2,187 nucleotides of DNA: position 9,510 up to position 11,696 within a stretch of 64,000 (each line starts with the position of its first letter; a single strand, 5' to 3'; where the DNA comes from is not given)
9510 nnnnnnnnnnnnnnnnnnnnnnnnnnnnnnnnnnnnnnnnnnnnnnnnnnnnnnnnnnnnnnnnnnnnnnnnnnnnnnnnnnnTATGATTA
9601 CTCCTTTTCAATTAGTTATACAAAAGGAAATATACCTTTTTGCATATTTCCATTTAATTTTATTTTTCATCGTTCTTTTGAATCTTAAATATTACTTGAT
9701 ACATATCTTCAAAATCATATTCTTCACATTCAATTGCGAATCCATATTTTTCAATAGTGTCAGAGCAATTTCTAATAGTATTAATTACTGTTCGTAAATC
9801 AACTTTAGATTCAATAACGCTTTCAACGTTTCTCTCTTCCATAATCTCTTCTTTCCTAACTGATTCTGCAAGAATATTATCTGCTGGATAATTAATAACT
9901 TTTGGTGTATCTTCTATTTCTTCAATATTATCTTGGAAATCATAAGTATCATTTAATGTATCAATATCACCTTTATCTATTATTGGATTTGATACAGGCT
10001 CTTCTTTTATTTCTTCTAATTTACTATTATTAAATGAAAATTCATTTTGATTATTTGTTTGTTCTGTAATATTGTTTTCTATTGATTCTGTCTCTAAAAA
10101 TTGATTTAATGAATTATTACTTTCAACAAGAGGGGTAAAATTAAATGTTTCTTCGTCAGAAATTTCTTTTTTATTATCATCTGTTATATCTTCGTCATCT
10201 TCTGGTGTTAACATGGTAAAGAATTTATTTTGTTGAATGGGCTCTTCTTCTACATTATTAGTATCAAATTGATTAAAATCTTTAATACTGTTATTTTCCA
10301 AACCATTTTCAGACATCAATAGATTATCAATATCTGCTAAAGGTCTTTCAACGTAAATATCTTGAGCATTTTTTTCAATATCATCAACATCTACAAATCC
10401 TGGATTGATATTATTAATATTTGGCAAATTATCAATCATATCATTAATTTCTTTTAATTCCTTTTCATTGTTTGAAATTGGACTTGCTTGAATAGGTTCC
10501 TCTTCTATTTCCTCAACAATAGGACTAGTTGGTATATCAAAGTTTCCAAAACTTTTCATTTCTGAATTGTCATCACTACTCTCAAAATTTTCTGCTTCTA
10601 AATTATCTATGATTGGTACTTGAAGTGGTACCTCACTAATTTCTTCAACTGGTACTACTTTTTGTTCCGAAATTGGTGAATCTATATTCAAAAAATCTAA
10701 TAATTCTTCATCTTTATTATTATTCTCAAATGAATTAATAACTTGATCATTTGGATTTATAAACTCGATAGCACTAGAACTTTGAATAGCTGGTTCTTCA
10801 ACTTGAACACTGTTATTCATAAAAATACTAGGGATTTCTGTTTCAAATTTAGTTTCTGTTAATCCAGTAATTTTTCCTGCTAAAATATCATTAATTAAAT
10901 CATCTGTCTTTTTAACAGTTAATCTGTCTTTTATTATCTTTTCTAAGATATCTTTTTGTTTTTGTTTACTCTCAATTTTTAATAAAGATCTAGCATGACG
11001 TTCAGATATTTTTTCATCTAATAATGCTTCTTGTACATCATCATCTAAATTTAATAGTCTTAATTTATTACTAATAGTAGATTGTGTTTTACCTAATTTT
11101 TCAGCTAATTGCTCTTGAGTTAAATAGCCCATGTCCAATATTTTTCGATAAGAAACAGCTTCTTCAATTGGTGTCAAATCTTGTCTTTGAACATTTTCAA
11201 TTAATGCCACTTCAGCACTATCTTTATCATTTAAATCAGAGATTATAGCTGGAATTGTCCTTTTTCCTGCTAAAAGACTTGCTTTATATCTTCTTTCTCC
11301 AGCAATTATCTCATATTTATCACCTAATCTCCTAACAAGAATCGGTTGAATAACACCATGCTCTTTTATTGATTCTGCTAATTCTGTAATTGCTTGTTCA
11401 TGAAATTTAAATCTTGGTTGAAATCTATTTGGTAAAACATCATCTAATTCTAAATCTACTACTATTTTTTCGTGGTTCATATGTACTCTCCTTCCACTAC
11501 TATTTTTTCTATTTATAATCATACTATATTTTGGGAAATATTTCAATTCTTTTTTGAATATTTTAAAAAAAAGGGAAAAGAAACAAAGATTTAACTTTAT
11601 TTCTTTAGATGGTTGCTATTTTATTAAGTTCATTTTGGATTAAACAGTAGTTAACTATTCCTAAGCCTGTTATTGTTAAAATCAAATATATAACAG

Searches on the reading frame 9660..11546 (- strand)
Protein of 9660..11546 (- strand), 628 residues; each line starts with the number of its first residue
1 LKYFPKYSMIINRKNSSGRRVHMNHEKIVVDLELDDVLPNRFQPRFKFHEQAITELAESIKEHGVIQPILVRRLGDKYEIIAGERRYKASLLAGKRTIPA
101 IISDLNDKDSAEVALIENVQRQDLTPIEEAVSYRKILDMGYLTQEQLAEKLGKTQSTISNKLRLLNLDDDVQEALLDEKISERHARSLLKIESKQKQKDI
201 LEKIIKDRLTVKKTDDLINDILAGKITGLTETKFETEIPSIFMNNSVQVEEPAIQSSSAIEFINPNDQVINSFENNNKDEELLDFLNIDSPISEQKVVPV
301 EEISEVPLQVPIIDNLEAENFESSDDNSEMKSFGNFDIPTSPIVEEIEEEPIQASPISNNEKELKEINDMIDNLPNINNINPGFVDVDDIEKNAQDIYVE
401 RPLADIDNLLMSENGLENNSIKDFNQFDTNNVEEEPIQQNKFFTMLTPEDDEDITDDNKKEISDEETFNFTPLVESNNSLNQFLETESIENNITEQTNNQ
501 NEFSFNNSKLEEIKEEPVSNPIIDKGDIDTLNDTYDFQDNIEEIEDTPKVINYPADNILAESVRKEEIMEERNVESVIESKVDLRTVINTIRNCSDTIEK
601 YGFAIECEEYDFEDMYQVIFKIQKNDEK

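Call 6: search_protein_families(library=pfam, proteins=[window:9660-11546:-])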
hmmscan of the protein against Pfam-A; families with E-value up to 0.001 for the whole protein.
window:9660-11546:- (628 aa): 3 families
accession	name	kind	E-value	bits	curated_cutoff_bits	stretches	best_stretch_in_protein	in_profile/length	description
PF17762.8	HTH_ParB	-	1.7e-33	115.2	22.6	1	122-221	1-100/102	ParB HTH domain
PF02195.25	ParB_N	-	4.6e-31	107.2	26.3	1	31-120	5-95/95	ParB N-terminal domain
PF01381.28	HTH_3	-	0.00018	21.9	23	1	135-160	3-28/55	Helix-turn-helix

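Call 11: search_protein_families(library=ncbifam, proteins=[window:9660-11546:-])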
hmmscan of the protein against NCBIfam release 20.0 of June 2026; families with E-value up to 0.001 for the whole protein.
window:9660-11546:- (628 aa): 7 families
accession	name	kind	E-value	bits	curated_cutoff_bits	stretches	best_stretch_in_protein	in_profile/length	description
TIGR04285.1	nucleoid_noc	exception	3.7e-88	295.2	315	2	29-225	2-196/255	nucleoid occlusion protein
TIGR00180.1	parB_part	domain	1.3e-52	178.3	58.45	1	31-205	7-186/186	ParB/RepB/Spo0J family partition protein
TIGR03734.1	PRTRC_parB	hypoth_equivalog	6.8e-40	137.1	278.6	1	43-221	7-189/555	PRTRC system ParB family protein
TIGR03454.1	partition_RepB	equivalog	1.3e-20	74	201.5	1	24-164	59-200/325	plasmid partitioning protein RepB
NF010406.0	PRK13832.1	subfamily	2.2e-13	49.6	640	1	45-178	21-152/578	plasmid partitioning protein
NF010440.0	PRK13866.1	equivalog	2.6e-08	33.4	522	1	36-141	80-180/336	plasmid partitioning protein RepB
NF053625.1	SerKinSerKArch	equivalog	0.00037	19.7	380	0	44-110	26-95/244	ADP-dependent L-serine kinase SerK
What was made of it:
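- On Noc (nucleoid occlusion protein), for the gene at 9660-11480: 295 bits against a cut-off of 315 (call 11).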
